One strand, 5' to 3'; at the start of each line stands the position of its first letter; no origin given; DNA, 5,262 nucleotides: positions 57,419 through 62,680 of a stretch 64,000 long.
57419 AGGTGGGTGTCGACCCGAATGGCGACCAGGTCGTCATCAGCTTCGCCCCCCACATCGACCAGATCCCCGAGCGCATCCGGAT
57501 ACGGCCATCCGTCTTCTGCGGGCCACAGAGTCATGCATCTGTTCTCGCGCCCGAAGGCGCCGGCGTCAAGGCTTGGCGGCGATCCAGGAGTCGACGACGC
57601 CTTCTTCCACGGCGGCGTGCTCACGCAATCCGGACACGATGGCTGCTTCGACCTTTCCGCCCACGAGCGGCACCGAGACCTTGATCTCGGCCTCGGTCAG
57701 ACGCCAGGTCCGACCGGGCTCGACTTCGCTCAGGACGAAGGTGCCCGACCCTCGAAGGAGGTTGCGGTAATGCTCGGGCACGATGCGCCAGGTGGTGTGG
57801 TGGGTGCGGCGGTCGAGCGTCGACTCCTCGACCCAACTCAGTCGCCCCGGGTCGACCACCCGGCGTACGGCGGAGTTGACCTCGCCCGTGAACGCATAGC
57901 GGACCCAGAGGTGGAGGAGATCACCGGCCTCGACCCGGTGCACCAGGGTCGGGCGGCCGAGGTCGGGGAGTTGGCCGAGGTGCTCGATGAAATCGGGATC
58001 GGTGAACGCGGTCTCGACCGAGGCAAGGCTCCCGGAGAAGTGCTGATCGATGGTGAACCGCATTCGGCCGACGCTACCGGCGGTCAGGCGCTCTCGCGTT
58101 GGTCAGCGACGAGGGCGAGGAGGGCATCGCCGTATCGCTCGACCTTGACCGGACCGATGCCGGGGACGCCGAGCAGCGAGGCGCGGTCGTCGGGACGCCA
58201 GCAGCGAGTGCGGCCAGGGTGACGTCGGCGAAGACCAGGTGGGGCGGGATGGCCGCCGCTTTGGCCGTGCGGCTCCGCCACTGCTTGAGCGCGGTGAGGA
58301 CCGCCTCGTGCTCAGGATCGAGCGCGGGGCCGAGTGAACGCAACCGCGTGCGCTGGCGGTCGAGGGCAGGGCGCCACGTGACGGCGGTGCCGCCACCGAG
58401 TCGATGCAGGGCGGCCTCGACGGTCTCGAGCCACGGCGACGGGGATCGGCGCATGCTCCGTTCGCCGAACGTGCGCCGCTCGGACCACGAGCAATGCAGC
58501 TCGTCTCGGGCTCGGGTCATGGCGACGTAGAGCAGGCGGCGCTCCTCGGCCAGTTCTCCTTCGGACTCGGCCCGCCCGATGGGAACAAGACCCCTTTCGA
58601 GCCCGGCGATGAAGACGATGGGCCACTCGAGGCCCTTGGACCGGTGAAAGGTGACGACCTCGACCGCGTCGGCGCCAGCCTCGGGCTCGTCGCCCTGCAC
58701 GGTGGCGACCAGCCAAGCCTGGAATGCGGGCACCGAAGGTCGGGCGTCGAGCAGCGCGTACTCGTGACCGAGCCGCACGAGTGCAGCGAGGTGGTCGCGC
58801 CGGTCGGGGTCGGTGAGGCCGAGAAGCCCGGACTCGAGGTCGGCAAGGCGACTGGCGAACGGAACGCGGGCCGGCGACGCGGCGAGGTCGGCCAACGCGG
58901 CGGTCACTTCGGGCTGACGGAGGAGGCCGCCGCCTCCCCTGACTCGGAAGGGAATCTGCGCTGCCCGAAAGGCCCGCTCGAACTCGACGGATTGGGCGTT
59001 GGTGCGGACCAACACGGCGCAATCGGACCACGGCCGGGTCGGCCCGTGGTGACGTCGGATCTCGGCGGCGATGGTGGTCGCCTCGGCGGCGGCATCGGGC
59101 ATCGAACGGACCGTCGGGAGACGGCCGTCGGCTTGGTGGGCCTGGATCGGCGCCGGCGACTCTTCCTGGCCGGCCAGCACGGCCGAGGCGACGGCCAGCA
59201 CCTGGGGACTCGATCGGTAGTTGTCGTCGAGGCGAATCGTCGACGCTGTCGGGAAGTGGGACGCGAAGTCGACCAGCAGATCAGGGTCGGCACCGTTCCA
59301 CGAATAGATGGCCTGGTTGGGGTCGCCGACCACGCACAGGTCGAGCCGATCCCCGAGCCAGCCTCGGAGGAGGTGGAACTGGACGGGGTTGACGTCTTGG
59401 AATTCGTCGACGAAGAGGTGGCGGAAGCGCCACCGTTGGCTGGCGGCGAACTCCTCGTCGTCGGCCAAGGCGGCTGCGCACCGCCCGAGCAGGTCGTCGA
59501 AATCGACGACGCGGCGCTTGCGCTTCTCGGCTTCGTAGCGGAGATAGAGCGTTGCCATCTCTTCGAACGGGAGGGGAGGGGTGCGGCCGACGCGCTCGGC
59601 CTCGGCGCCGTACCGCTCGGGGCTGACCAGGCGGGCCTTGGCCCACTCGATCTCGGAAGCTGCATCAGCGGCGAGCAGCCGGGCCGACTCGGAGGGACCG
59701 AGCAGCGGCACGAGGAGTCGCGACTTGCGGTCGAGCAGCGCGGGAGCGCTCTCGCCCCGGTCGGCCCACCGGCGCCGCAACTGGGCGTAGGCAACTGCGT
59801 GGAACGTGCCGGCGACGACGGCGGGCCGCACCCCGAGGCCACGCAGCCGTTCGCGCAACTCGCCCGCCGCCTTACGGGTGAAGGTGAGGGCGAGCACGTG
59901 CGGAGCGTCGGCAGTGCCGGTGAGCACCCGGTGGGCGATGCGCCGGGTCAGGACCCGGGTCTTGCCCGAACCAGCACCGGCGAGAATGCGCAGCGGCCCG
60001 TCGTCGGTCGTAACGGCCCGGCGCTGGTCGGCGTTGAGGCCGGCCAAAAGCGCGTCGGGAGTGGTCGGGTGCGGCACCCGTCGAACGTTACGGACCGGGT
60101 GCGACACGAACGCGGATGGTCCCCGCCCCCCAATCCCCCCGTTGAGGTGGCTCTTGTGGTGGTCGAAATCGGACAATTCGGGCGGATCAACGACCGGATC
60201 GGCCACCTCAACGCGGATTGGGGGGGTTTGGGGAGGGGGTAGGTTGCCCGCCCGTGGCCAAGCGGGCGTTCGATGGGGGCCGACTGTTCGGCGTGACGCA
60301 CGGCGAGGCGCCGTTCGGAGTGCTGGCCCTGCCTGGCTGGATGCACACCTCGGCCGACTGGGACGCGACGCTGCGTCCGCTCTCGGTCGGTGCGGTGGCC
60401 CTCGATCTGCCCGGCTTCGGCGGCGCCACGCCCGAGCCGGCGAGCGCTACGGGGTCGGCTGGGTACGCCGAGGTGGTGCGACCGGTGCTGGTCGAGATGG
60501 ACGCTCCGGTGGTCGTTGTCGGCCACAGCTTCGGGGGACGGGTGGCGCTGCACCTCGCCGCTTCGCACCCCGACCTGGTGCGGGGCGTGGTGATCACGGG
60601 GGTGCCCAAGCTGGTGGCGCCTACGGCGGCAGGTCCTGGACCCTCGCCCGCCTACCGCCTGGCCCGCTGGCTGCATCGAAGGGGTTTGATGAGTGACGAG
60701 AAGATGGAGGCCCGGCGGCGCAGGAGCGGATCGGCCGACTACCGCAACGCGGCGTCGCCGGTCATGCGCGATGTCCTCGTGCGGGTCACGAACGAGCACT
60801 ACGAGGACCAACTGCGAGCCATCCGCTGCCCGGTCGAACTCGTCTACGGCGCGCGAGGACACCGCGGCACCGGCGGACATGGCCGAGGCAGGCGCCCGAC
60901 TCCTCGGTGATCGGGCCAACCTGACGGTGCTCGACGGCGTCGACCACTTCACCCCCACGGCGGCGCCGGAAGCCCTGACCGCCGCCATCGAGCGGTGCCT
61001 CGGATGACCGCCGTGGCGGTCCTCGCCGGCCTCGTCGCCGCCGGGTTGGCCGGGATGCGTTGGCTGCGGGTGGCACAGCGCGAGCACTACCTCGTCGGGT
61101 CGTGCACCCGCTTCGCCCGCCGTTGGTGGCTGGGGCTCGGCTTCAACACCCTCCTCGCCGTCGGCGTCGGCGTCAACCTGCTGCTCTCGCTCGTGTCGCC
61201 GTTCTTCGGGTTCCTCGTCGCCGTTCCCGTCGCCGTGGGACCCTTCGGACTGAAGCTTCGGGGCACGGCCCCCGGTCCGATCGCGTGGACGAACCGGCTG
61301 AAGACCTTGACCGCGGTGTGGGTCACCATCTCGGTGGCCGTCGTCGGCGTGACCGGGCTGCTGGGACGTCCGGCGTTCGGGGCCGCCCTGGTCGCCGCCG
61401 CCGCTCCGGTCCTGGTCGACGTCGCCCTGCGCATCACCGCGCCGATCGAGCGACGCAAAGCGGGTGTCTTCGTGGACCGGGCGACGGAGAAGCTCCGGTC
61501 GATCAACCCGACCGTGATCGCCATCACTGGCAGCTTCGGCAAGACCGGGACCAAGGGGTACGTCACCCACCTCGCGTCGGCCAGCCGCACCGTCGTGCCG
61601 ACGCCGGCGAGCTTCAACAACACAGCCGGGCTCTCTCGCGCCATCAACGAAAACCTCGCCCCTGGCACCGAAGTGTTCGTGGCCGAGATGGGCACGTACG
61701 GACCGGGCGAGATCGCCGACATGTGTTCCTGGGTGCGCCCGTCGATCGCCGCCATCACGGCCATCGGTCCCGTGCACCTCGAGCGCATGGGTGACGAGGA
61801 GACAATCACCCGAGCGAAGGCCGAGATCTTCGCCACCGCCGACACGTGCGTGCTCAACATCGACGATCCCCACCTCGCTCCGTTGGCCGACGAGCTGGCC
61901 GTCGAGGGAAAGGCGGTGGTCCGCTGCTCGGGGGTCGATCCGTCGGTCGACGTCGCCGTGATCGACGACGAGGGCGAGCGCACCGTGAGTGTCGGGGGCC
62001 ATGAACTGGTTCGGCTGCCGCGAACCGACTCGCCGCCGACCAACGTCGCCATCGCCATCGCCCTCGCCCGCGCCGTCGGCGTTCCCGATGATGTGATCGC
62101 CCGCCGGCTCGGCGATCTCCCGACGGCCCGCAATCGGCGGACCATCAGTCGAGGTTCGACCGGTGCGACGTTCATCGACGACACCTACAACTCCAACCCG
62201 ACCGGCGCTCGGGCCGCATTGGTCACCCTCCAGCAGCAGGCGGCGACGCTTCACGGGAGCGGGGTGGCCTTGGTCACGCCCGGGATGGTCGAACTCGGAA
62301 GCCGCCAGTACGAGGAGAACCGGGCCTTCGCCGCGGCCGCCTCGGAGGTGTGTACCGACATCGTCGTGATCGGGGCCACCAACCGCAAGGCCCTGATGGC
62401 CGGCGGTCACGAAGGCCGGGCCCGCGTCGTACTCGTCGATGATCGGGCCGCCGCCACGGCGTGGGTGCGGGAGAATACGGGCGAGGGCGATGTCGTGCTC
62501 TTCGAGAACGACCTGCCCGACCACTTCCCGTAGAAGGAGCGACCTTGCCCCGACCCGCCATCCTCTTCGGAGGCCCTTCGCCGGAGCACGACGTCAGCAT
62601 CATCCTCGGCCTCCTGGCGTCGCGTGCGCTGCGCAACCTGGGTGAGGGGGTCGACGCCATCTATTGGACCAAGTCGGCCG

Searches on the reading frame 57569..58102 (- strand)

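Call 90: search_protein_families(library=pfam, proteins=[window:57569-58102:-], max_evalue=0.000001)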
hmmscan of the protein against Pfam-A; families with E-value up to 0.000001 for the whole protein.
window:57569-58102:- (178 aa): 1 family
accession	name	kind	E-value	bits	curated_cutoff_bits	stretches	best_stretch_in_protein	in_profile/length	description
PF10698.15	DUF2505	-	1.3e-12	48.5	26.9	1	19-174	3-158/158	Protein of unknown function (DUF2505)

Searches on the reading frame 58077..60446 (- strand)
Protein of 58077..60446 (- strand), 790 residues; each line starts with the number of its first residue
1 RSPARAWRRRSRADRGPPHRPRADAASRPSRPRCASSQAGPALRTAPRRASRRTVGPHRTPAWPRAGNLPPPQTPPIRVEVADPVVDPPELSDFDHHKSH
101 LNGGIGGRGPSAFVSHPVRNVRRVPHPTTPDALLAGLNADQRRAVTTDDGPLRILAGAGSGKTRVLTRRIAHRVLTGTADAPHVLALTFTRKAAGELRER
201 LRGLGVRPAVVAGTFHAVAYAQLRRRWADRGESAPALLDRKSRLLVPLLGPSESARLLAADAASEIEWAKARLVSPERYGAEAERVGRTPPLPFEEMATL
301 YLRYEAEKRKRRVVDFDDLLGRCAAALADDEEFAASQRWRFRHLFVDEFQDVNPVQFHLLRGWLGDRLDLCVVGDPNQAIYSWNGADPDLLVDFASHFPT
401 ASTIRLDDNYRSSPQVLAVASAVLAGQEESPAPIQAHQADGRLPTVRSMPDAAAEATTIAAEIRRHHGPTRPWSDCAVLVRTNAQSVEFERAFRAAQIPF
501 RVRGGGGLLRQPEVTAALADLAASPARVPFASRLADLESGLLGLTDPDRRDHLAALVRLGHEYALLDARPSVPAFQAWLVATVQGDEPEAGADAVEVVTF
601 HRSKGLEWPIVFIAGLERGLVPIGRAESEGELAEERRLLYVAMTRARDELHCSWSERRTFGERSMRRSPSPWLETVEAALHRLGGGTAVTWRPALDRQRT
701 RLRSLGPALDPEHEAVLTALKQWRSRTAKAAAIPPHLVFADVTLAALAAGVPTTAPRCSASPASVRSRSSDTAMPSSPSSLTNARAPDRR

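Call 92: search_protein_families(library=pfam, proteins=[window:58077-60446:-], max_evalue=0.000001)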
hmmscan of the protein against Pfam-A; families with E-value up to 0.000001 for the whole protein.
window:58077-60446:- (790 aa): 5 families
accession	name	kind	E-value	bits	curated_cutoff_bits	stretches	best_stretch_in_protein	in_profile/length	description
PF00580.27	UvrD-helicase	-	8.5e-57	193.3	23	1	137-399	1-271/271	UvrD/REP helicase N-terminal domain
PF13361.12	UvrD_C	-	8.6e-42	144.2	25.6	2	584-656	274-349/350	UvrD-like helicase C-terminal domain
PF13245.12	AAA_19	-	1e-21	77.9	25.1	1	141-382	1-132/134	AAA domain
PF13538.12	UvrD_C_2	-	3.4e-11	43.2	27.4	1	596-650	3-49/52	UvrD-like helicase C-terminal domain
PF00570.28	HRDC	-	8.9e-08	32.4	23.8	1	714-754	2-42/68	HRDC domain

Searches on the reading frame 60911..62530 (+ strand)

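Call 92: search_protein_families(library=pfam, proteins=[window:60911-62530:+], max_evalue=0.000001)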
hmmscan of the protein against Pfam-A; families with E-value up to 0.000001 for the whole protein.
window:60911-62530:+ (540 aa): 2 families
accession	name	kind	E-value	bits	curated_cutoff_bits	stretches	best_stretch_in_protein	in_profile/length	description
PF08245.18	Mur_ligase_M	-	4.4e-23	82.7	24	1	205-340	1-146/200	Mur ligase middle domain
PF02875.26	Mur_ligase_C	-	9.9e-12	46.2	28.4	1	414-531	7-123/127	Mur ligase, glutamate ligase domain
